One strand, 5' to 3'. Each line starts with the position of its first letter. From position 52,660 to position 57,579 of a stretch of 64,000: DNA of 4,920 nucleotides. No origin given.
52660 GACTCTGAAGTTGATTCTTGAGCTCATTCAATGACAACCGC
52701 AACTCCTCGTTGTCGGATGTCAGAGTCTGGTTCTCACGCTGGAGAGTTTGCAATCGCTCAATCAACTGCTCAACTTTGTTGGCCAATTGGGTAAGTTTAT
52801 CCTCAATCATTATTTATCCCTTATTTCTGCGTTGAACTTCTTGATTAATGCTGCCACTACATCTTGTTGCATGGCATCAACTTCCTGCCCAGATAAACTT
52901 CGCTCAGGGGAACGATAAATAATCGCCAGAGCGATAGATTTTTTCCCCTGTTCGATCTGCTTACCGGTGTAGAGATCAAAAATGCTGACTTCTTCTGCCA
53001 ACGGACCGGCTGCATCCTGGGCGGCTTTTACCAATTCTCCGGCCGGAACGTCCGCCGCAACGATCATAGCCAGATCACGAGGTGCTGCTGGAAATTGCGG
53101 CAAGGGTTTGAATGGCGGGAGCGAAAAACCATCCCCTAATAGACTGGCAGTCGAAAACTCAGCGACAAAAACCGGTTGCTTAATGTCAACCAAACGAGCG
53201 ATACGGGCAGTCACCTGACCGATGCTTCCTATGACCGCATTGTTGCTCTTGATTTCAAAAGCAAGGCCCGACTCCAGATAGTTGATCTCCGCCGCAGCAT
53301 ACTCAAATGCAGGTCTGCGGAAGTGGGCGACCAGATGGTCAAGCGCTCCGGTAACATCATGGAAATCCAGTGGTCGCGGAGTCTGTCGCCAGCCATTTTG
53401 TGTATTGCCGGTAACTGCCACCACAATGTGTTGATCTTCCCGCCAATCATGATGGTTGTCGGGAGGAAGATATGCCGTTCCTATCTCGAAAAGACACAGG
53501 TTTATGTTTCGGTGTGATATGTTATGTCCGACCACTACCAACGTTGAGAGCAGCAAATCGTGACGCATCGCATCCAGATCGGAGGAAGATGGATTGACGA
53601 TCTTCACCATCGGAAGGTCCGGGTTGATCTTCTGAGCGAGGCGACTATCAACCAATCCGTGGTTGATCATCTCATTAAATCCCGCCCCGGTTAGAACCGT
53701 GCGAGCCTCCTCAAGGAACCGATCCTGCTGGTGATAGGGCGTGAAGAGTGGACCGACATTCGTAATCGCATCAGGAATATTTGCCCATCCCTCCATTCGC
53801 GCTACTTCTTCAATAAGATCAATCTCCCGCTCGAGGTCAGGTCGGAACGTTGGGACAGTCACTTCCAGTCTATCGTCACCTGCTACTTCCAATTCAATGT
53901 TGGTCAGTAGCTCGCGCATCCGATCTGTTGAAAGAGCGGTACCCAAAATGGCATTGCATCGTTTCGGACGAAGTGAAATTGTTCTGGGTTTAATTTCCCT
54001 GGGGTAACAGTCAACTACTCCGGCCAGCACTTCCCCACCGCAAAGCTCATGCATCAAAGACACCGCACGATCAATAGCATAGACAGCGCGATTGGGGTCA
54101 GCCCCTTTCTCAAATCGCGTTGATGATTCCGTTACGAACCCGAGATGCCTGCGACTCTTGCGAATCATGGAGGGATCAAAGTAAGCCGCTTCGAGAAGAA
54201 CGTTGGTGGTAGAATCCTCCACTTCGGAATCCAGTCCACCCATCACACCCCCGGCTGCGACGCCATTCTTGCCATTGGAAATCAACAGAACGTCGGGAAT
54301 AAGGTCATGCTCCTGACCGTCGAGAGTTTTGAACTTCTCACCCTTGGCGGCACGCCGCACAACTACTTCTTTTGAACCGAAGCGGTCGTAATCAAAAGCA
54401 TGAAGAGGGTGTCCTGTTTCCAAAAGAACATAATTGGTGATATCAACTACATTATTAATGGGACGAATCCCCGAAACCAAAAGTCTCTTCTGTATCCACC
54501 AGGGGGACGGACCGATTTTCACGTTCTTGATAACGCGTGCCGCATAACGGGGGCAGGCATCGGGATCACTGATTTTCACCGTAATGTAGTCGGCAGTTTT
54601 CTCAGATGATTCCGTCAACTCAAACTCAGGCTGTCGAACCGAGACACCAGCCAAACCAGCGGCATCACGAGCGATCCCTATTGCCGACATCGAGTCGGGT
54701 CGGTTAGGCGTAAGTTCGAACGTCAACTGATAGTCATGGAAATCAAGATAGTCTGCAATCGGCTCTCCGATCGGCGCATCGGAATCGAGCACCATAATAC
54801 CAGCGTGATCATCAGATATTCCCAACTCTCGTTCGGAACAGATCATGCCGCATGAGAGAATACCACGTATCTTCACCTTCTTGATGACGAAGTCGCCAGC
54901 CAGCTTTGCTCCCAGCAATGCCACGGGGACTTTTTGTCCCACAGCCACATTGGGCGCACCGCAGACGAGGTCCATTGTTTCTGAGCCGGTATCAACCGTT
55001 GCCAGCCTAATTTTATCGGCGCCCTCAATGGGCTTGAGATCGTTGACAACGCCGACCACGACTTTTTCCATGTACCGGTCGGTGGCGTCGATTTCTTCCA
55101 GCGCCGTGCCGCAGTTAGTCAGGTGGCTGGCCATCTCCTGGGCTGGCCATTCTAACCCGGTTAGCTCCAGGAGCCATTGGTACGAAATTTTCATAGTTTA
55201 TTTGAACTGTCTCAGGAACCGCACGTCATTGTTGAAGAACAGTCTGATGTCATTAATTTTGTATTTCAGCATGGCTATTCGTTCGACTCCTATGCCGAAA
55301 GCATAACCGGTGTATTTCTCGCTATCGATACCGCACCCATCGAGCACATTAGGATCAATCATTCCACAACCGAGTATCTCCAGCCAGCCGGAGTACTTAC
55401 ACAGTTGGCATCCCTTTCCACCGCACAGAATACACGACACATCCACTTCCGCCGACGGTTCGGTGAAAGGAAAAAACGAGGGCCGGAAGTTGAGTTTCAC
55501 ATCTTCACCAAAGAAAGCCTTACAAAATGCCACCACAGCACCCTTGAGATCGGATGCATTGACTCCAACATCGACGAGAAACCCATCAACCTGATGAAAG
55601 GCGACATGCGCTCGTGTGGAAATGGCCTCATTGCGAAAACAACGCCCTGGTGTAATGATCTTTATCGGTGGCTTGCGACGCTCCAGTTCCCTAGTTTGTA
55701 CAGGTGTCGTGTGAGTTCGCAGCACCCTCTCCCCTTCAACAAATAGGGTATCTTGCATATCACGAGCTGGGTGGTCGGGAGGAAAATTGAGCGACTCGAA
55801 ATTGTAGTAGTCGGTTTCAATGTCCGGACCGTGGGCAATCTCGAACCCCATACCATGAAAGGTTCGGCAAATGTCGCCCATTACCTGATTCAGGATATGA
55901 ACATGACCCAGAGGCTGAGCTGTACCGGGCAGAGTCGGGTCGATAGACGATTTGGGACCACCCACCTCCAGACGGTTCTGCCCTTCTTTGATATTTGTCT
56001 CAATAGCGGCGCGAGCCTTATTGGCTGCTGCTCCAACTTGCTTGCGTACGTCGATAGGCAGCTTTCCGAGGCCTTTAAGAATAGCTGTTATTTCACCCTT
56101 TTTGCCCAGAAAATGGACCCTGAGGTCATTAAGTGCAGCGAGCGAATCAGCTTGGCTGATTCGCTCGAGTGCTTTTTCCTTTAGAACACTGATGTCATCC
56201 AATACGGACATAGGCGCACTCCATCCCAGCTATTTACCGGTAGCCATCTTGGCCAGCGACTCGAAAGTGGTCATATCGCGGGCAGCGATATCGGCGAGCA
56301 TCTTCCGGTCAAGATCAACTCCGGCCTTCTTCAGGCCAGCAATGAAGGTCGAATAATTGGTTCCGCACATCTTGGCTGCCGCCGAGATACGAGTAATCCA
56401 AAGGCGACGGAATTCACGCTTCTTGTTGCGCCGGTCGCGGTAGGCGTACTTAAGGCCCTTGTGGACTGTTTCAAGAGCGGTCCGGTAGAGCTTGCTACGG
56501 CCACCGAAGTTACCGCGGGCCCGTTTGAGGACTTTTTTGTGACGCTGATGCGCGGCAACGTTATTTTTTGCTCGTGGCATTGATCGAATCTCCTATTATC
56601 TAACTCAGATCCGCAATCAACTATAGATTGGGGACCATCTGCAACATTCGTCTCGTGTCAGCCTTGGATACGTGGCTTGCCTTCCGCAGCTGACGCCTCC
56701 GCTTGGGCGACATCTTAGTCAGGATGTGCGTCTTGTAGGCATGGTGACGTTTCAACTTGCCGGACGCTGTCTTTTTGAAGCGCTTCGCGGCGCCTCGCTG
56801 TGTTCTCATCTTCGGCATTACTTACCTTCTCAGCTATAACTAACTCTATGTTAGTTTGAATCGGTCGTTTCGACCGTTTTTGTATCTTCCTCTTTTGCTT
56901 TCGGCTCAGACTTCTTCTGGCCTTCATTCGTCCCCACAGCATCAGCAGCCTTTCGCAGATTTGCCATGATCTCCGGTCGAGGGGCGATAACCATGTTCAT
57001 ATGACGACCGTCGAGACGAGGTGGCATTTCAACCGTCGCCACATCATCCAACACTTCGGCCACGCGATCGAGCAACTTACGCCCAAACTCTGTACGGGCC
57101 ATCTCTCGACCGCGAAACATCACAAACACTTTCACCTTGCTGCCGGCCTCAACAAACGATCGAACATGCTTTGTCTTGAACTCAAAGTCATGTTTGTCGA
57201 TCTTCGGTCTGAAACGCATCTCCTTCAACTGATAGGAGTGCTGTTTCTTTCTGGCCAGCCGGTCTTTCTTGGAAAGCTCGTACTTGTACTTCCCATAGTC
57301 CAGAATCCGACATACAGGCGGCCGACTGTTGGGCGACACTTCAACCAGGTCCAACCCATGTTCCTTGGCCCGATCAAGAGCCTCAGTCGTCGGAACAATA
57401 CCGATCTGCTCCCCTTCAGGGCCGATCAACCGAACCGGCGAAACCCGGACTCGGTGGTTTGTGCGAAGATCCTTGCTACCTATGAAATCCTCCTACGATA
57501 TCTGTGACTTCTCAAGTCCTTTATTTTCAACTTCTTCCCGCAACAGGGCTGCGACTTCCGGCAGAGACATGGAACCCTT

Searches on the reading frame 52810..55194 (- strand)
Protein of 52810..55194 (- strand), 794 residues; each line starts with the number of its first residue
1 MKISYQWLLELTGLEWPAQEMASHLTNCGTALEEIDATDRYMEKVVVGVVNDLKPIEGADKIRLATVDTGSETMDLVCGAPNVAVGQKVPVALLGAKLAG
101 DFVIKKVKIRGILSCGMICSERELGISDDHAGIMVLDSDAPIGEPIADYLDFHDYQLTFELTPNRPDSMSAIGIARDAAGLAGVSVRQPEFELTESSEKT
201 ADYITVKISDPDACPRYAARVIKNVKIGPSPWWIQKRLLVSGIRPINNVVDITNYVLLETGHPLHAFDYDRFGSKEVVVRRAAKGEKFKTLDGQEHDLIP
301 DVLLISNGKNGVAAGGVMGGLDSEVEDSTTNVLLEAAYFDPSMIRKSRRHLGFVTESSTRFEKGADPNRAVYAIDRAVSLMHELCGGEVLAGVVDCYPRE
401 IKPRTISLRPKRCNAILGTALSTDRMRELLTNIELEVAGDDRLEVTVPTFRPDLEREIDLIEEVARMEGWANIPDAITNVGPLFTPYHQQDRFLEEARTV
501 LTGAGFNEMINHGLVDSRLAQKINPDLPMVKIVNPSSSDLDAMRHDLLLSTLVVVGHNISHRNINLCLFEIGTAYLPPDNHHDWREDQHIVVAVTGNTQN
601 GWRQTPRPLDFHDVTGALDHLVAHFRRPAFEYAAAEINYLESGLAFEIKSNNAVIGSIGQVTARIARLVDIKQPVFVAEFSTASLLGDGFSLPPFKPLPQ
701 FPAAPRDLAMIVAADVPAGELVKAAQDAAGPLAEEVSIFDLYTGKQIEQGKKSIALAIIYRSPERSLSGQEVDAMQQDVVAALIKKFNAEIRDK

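Call 77: search_protein_families(library=pfam, proteins=[window:52810-55194:-], max_evalue=0.00001)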
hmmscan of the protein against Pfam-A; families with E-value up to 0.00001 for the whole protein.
window:52810-55194:- (794 aa): 5 families
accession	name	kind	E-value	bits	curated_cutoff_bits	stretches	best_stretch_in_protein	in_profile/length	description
PF03483.22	B3_4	-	1.1e-69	234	29.3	1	213-386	1-174/174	B3/4 domain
PF17759.6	tRNA_synthFbeta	-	1.3e-41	142.9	22.4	1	485-681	13-213/214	Phenylalanyl tRNA synthetase beta chain CLM domain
PF03147.19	FDX-ACB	-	6.2e-28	97.5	31.1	1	699-792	1-94/94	Ferredoxin-fold anticodon binding domain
PF03484.21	B5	-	8.2e-24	84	28.6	1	406-469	1-66/67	tRNA synthetase B5 domain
PF01588.26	tRNA_bind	-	1e-16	61.2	27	1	45-144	1-95/96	Putative tRNA binding domain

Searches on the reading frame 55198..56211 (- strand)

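Call 77: search_protein_families(library=pfam, proteins=[window:55198-56211:-], max_evalue=0.00001)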
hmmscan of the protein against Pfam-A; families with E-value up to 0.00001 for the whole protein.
window:55198-56211:- (337 aa): 2 families
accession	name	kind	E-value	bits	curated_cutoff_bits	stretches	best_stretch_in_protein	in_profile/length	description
PF01409.25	tRNA-synt_2d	-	2.7e-94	315.7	19.8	1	90-336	2-246/246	tRNA synthetases class II core domain (F)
PF02912.23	Phe_tRNA-synt_N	-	3.8e-20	72.1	22.3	1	23-82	2-61/69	Aminoacyl tRNA synthetase class II, N-terminal domain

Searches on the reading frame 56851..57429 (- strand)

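Call 78: search_protein_families(library=ncbifam, proteins=[window:56851-57429:-], max_evalue=0.001)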
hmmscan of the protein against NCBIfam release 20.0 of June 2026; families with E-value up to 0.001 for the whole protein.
window:56851-57429:- (192 aa): 1 family
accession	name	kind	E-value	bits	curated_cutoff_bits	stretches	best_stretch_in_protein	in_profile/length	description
TIGR00168.2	infC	equivalog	9.5e-61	204.5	60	1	2-151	19-168/170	translation initiation factor IF-3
